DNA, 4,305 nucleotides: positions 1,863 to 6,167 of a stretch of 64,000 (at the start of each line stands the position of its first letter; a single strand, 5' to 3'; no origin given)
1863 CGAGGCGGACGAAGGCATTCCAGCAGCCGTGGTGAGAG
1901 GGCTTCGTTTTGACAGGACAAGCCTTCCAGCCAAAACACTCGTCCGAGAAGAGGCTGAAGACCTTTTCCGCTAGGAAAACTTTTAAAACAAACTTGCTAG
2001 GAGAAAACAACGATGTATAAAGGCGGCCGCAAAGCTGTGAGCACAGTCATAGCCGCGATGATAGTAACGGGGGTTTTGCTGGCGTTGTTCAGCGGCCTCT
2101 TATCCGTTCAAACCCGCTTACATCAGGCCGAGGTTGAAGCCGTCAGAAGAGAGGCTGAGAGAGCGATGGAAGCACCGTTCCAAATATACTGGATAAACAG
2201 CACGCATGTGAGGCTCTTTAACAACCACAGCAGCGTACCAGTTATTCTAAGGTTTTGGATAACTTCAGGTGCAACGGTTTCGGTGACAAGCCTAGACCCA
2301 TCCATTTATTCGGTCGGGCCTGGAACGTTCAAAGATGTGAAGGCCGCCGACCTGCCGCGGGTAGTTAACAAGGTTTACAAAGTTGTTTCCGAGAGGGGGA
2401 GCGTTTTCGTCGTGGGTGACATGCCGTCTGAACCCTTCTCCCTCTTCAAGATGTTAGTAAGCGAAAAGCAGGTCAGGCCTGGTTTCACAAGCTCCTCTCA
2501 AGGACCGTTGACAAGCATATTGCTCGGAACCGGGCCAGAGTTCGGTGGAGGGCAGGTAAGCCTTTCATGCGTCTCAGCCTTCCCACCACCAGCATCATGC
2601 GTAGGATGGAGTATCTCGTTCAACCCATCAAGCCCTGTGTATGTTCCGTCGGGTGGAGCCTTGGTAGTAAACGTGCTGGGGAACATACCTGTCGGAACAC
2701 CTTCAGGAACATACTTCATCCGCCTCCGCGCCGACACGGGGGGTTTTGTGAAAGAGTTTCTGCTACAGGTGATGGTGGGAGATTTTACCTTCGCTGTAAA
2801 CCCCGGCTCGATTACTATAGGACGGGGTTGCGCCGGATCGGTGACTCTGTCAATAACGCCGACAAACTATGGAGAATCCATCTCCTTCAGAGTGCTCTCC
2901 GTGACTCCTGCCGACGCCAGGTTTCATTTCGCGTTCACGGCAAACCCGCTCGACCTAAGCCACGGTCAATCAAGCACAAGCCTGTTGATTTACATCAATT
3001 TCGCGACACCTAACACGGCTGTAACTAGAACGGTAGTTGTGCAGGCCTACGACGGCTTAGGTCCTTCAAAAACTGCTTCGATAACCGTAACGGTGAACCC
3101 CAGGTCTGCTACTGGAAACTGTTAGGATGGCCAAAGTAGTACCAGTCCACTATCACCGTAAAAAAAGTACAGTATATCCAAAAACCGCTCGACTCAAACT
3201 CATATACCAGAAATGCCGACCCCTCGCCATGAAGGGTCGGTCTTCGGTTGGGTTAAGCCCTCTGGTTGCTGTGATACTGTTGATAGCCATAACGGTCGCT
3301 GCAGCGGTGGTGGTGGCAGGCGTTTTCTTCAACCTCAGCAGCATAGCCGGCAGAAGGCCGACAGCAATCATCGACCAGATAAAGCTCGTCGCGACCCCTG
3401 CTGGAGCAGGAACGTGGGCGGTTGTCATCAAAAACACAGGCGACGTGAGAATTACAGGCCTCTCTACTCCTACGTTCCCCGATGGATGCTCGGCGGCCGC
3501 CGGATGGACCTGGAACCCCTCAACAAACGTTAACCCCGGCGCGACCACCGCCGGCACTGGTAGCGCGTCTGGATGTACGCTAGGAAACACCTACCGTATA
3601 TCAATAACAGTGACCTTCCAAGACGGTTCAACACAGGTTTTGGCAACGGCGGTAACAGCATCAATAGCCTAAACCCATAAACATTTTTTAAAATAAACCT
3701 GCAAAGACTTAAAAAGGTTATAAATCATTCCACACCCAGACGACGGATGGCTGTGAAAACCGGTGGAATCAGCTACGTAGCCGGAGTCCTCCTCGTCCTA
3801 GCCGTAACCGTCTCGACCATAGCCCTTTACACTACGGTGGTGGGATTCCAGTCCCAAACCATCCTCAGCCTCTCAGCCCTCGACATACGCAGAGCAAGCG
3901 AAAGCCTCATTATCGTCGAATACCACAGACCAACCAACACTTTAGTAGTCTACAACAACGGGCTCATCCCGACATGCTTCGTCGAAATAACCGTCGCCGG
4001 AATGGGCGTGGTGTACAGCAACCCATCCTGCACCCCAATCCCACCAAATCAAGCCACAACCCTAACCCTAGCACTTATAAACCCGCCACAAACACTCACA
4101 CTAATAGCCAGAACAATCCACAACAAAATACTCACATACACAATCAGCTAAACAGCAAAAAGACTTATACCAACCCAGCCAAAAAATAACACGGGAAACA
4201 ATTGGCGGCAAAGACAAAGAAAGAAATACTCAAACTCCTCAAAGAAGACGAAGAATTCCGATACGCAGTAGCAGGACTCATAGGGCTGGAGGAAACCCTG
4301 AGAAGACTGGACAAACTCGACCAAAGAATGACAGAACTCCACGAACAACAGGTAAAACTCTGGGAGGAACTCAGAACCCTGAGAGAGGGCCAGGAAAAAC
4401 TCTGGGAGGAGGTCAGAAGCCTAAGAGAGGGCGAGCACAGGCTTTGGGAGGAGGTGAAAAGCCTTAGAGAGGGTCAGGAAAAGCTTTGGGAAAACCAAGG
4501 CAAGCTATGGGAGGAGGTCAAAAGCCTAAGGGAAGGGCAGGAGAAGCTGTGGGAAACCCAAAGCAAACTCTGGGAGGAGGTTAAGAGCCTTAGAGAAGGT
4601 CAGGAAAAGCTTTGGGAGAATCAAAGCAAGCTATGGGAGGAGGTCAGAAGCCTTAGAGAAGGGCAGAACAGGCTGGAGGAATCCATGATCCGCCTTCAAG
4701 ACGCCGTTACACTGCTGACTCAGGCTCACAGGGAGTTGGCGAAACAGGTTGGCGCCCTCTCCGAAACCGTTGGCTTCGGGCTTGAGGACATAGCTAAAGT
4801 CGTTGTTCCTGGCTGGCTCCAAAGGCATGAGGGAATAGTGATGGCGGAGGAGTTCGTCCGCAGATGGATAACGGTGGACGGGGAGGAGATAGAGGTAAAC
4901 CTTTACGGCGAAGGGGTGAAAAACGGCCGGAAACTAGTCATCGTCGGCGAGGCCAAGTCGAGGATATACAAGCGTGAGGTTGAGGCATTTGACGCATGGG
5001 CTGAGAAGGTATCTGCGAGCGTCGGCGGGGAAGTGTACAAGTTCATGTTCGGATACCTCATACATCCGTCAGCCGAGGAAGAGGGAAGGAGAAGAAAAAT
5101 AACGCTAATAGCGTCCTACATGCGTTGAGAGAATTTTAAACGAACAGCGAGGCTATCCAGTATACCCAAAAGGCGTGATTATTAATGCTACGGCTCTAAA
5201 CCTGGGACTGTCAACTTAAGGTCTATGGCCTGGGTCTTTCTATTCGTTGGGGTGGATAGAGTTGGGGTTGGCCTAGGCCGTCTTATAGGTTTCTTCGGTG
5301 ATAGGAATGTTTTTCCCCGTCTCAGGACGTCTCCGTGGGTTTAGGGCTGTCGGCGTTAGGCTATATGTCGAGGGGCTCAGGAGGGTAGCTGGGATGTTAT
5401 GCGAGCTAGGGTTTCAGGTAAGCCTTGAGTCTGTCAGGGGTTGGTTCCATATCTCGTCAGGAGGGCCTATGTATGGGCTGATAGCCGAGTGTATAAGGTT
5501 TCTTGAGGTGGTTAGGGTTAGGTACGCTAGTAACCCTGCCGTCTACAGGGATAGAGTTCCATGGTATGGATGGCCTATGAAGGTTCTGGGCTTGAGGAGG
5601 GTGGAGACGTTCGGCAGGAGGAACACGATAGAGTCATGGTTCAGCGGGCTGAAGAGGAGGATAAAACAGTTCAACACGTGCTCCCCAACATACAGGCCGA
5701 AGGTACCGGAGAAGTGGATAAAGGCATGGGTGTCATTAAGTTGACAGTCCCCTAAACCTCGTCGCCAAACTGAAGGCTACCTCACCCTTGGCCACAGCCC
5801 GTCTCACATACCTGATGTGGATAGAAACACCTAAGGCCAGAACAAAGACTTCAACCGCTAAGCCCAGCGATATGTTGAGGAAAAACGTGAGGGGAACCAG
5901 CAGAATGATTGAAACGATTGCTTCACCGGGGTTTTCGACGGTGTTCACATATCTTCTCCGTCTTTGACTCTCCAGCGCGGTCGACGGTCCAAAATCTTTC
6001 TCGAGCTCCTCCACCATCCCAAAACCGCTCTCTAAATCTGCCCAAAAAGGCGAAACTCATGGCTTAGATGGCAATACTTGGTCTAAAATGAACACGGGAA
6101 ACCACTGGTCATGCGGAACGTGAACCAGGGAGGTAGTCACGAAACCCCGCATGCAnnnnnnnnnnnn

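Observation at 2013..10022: Archaeal type IV pilus (Ups/Aap-like) assembly locus with three prepilin genes, FlaJ/TadC platform, PilB/FlaI ATPase and an embedded zinc-ribbon protein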

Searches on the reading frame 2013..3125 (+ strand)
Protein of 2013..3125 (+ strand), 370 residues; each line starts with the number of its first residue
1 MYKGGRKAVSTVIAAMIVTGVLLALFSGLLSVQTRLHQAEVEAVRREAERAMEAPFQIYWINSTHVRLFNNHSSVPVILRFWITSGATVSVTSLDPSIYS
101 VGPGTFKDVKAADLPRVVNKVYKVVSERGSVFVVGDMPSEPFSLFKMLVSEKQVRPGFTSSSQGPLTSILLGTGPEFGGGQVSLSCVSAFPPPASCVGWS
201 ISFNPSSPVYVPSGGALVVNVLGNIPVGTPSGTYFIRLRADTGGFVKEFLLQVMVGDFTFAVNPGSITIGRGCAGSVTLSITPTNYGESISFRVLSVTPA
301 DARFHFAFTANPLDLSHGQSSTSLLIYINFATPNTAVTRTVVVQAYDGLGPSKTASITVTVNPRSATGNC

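Call 3: search_protein_families(library=pfam, proteins=[window:2013-3125:+], max_evalue=0.1)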
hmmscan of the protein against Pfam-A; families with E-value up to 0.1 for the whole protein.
window:2013-3125:+ (370 aa): 1 family
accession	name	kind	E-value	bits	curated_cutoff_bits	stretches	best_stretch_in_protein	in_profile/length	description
PF10633.15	NPCBM_assoc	-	0.0074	16.9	24.4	0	198-241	33-76/78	NPCBM-associated, NEW3 domain of alpha-galactosidase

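Call 4: search_protein_families(library=ncbifam, proteins=[window:2013-3125:+], max_evalue=0.1)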
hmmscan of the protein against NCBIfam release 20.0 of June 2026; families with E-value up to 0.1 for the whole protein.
window:2013-3125:+ (370 aa): 0 families

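Call 52: find_homologous_proteins(query=window:2013-3125:+, max_evalue=0.001)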
Query window:2013-3125:+ (370 aa): 73 proteins with E <= 0.001 among 8000 candidates.
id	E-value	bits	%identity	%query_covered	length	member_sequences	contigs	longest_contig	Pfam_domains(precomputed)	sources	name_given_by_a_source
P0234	5.2e-234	794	98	100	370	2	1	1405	-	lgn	-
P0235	2.8e-132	459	55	100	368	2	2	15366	PF10633.16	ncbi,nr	ncbi:MAG: hypothetical protein N3H84_05370 [Candidatus Caldarchaeum sp.]|nr:hypothetical protein [Ca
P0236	1.5e-120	421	58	94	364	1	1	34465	-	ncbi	-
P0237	5.7e-118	412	55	98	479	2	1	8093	-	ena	-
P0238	1.4e-112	394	54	95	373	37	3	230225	-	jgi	jgi:FlaG/FlaF family flagellin (archaellin)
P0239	3.5e-111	390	53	98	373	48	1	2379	-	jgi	jgi:FlaG/FlaF family flagellin (archaellin)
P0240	3.3e-110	387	54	99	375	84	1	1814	-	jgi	jgi:hypothetical protein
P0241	5.4e-109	383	52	98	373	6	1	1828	-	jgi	jgi:FlaG/FlaF family flagellin (archaellin)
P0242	8.1e-108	379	54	98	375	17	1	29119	-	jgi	jgi:FlaG/FlaF family flagellin (archaellin)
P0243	8.4e-108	379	53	96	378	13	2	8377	-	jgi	jgi:hypothetical protein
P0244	1.6e-106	375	51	99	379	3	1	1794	PF10633.16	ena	-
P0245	4.9e-105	370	50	98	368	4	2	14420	-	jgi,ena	-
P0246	7.0e-99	349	51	98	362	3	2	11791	-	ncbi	ncbi:MAG: hypothetical protein QW756_06040 [Nitrososphaerota archaeon]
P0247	3.3e-96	341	51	95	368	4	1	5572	-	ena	-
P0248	7.4e-95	336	49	97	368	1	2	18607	-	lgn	-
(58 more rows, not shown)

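Call 64: predict_structure(alignment_id=A4)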
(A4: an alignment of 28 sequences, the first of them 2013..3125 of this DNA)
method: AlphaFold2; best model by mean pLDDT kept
length: 370 residues; sequences in the alignment: 28
mean_pLDDT: 85.5   pTM: 0.57
mean pLDDT of the five models: 85.5, 85.0, 83.7, 82.5, 81.9
residues with pLDDT >= 90: 187; 70-90: 140; 50-70: 35; < 50: 8
segments of 3 or more residues with pLDDT < 50: 1-4, 139-142
pLDDT, mean of each block of 10 residues (from residue 1): 50 76 77 72 68 76 88 80 89 92 87 84 89 73 74 94 92 82 96 94 95 86 95 96 90 95 92 90 90 95 91 88 89 81 95 95 67
secondary structure, 60 per line:
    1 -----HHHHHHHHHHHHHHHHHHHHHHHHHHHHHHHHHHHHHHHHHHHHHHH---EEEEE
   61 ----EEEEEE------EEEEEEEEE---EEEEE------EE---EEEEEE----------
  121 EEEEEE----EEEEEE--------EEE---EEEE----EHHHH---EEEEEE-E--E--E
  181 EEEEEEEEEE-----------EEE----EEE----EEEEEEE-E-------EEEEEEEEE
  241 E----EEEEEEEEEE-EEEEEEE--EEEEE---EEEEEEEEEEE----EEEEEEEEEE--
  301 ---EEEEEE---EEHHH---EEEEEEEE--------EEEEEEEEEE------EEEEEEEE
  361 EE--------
elements in order: H6-52 E56-60 E65-70 E77-85 E89-93 E105-110 E121-126 E131-136 E145-147 E151-154 H160-163 E167-172 E180-190 E202-204 E209-211 E216-222 E232-241 E246-255 E257-263 E266-270 E274-284 E289-298 E304-309 E321-328 E337-346 E353-362
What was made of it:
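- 2013..3125 (+): Large prepilin-like protein (370 aa). Likely a minor pilin or adhesin. First gene of the pilin operon. The AF2 model (pLDDT 85.5) has a helix at 6-52 followed by three beta-sandwich domains (call 64).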

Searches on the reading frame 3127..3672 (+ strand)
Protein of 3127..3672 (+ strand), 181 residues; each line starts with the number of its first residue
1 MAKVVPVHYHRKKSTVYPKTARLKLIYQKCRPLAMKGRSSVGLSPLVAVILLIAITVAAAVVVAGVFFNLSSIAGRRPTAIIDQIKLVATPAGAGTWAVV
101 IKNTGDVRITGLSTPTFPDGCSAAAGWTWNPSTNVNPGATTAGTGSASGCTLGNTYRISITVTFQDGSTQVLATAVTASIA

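Call 3: search_protein_families(library=pfam, proteins=[window:3127-3672:+], max_evalue=0.1)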
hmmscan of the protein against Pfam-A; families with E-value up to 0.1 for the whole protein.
window:3127-3672:+ (181 aa): 3 families
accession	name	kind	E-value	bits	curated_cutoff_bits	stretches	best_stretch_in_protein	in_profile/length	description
PF07790.16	Pilin_N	-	0.00022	22.5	25.2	1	42-84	2-44/78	Archaeal Type IV pilin, N-terminal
PF18957.6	RibLong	-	0.0037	18.5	27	1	151-177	65-91/93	Long Rib domain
PF08428.16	Rib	-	0.07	14.2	27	0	148-177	45-73/76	Rib domain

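Call 4: search_protein_families(library=ncbifam, proteins=[window:3127-3672:+], max_evalue=0.1)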
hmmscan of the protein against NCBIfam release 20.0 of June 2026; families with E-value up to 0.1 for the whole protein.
window:3127-3672:+ (181 aa): 4 families
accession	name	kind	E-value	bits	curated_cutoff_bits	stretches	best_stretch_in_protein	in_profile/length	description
NF053671.1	bindosome_BasC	exception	3.5e-06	27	260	1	38-176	4-137/140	bindosome assembly system protein BasC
NF046073.1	UpsA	equivalog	4.9e-06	26.7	130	1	42-169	3-127/136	pilin subunit UpsA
TIGR02537.2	arch_flag_Nterm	domain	5.2e-06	25.9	20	1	42-68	4-30/33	archaellin/type IV pilin N-terminal domain-containing protein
NF038186.1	YPDG_rpt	domain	0.04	14.9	40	0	132-177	54-97/98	YPDG domain-containing protein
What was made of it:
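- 3229..3672 (+): Small prepilin (147 aa from ATG 3229). Proposed major pilin. Pilin_N gives 2e-4, and there are weak UpsA and BasC hits (calls 3, 4).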

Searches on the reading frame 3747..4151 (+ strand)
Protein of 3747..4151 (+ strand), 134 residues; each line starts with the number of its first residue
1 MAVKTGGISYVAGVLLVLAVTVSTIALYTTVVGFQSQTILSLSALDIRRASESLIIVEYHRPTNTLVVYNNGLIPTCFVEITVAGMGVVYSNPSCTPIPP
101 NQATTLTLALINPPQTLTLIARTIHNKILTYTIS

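Call 3: search_protein_families(library=pfam, proteins=[window:3747-4151:+], max_evalue=0.1)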
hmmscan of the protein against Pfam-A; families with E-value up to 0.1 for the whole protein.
window:3747-4151:+ (134 aa): 1 family
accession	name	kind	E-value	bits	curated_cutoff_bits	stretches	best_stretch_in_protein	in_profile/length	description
PF07790.16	Pilin_N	-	0.035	15.4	25.2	1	7-35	2-30/78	Archaeal Type IV pilin, N-terminal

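Call 4: search_protein_families(library=ncbifam, proteins=[window:3747-4151:+], max_evalue=0.1)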
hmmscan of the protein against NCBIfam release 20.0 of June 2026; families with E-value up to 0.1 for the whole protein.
window:3747-4151:+ (134 aa): 1 family
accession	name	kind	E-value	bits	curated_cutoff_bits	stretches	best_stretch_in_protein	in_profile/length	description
NF053670.1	bindosome_BasB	exception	0.00043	20.2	230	1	15-105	14-101/129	bindosome assembly system protein BasB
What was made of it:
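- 3747..4151 (+): Small prepilin (134 aa). Second pilin family. Weak hits to Pilin_N (0.035) and BasB (4e-4) (calls 3, 4).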

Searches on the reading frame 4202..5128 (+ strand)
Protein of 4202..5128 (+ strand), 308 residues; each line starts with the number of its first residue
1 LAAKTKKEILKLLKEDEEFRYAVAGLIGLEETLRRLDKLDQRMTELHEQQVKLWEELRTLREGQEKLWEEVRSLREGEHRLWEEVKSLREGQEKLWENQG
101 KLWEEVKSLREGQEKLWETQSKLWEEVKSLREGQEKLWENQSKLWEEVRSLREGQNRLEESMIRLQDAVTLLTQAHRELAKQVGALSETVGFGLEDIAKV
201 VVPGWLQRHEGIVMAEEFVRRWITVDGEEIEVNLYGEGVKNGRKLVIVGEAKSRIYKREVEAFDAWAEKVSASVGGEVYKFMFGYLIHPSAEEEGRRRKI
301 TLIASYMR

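Call 3: search_protein_families(library=pfam, proteins=[window:4202-5128:+], max_evalue=0.1)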
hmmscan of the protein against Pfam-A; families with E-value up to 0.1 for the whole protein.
window:4202-5128:+ (308 aa): 14 families
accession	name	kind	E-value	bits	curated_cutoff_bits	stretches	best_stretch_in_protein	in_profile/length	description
PF07889.17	DUF1664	-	1.1e-05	26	34.6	1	107-179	48-120/124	Protein of unknown function (DUF1664)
PF01668.23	SmpB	-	0.00086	19.7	27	0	147-176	27-56/143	SmpB protein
PF14712.11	Snapin_Pallidin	-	0.0011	19.8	29.6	0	125-179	20-71/89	Snapin/Pallidin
PF14662.11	KASH_CCD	-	0.003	18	43.3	1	94-189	12-110/191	Coiled-coil region of CCDC155 or KASH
PF20492.3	ERM_helical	-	0.0095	16.4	40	0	31-99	3-71/120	Ezrin/radixin/moesin, alpha-helical domain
PF04977.20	DivIC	-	0.017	15.4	28.9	0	42-83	18-59/80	Septum formation initiator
PF17078.10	SHE3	-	0.02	15.1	30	1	34-171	66-194/228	SWI5-dependent HO expression protein 3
PF06160.17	EzrA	-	0.047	12.4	39.6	0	31-89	362-420/557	Septation ring formation regulator, EzrA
PF06156.18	YabA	-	0.048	14.7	30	0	39-86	6-53/103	Initiation control protein YabA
PF15605.11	Ntox28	-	0.055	14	25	0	124-174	54-106/113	Bacterial toxin 28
PF07737.17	ATLF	-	0.062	13.4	27.4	0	84-115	64-95/193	Anthrax toxin lethal factor, N- and C-terminal domain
PF06103.16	DUF948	-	0.088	13.4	37.2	0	32-86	24-78/89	Bacterial protein of unknown function (DUF948)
PF20663.3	COG4_N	-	0.094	13.2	27.3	0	33-82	1-50/107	Conserved oligomeric Golgi complex subunit 4, N-terminal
PF16454.10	PI3K_P85_iSH2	-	0.094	12.7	31.5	0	88-186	29-128/161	Phosphatidylinositol 3-kinase regulatory subunit P85 inter-SH2 domain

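Call 4: search_protein_families(library=ncbifam, proteins=[window:4202-5128:+], max_evalue=0.1)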
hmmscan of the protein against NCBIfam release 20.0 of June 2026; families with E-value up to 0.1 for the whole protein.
window:4202-5128:+ (308 aa): 20 families
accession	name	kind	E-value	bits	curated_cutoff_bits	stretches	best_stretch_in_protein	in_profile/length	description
TIGR02169.1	SMC_prok_A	equivalog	6.2e-06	24.2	729.4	1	30-181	305-484/1165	chromosome segregation protein SMC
NF043058.1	T4SS_LegC2C7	subfamily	7e-06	25.2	350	1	37-183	111-254/348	LegC2/C7 family Dot/Icm T4SS effector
TIGR02168.1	SMC_prok_B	equivalog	8.8e-06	23.7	567.35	1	31-183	781-933/1181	chromosome segregation protein SMC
TIGR04523.1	Mplasa_alph_rch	subfamily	7.7e-05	20.8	270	1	34-188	496-652/745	helix-rich protein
NF002572.0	PRK02224.1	equivalog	0.00016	20.1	1087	1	29-189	532-689/888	DNA double-strand break repair ATPase Rad50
NF003034.1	PRK03918.1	equivalog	0.00022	19.4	700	1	4-177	204-376/878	DNA double-strand break repair ATPase Rad50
NF003843.0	PRK05422.1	equivalog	0.0006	19.5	130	0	147-176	39-68/156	SsrA-binding protein SmpB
NF045487.1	ASRP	equivalog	0.00079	18.1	300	1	29-177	137-280/593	archaea-specific SMC-related protein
NF040788.1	S-lay_SlaB_Mtsph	equivalog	0.0012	17.9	700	1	114-198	311-393/416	S-layer protein SlaB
TIGR04211.1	SH3_and_anchor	equivalog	0.0027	17.3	65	1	34-134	66-162/198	TIGR04211 family SH3 domain-containing protein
NF038218.1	IcmG_DotF_IVB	equivalog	0.0061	16.2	200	0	115-188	114-187/266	type IVB secretion system protein IcmG/DotF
NF052504.1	sll1863_fam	domain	0.0067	16.6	35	1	29-108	13-90/93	sll1863 family stress response protein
NF058533.1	antiphage_ProA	equivalog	0.0082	13.5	1500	1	37-226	964-1151/1903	anti-phage protein ProA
NF041035.1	Rad50_Halo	equivalog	0.023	13.1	1000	1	37-180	468-605/883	DNA double-strand break repair ATPase Rad50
NF041034.1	Rad50_Sulf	equivalog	0.032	12.1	1000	1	8-181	448-663/872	DNA double-strand break repair ATPase Rad50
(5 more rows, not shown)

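Call 57: search_protein_families(library=padloc, proteins=[window:4202-5128:+], max_evalue=0.01)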
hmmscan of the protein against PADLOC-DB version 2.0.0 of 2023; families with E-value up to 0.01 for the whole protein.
window:4202-5128:+ (308 aa): 10 families
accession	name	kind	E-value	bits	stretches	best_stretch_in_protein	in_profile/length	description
PDLC01085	C3a181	-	6.4e-19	66.7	2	6-115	4-109/226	Diadenylate cyclase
PDLC00006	DruC1|DruC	-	1.4e-06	25.1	1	34-189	168-322/626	Unknown function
PDLC00519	JetC1|JetC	-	4.2e-06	23.3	1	29-192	323-487/1097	DUF3584 domain; MukB-like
PDLC00553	JetC2|JetC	-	9.8e-06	21.7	1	20-198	833-1001/1361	DUF3584 domain; MukB-like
PDLC00580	JetC3|JetC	-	0.00023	17.6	1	44-186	251-394/1068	DUF3584 domain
PDLC02714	PbeC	-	0.00087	16.2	1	42-183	362-507/651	PbeC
PDLC00517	JetC1|JetC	-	0.0014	15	1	34-180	637-781/1119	DUF3584 domain; MukB-like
PDLC00599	ZorA1|ZorA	-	0.0017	15.1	1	67-197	455-581/631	MotA/ExbB/TolQ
PDLC03868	LmuB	-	0.003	13.9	1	19-172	337-485/1035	-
PDLC00581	JetC3|JetC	-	0.0033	13.3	1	31-178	751-894/1473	DUF3584 domain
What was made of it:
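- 4202..5128 (+): Coiled-coil repeat protein (308 aa) with a globular C-terminal domain. Accessory passenger gene, not a core pilus component. PADLOC family C3a181 matches the N-terminal part only (call 57).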

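Call 58: search_solved_structures(query=window:4202-5128:+, max_evalue=0.1)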
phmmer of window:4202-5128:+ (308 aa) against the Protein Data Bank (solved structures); distinct sequences matched with E-value up to 0.1: 2.
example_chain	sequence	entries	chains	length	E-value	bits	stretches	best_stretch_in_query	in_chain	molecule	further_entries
5ayh_A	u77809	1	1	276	0.026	16.8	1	115-232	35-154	Cytoplasmic dynein 1 heavy chain 1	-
3wuq_A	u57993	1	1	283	0.028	16.7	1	115-232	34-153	Cytoplasmic dynein 1 heavy chain 1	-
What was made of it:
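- Tried and rejected: PDB sequence search with the coiled-coil protein: nothing meaningful (call 58).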

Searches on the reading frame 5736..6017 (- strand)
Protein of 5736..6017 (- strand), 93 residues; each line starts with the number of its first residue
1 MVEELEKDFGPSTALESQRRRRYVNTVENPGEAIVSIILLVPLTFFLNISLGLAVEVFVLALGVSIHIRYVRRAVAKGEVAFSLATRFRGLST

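Call 3: search_protein_families(library=pfam, proteins=[window:5736-6017:-], max_evalue=0.1)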
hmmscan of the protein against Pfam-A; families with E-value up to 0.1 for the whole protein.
window:5736-6017:- (93 aa): 1 family
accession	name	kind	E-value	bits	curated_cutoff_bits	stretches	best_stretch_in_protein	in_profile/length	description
PF10658.14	DUF2484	-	0.00079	20.1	25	1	33-75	30-72/76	Protein of unknown function (DUF2484)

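Call 4: search_protein_families(library=ncbifam, proteins=[window:5736-6017:-], max_evalue=0.1)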
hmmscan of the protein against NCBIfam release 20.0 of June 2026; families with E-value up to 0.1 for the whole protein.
window:5736-6017:- (93 aa): 0 families
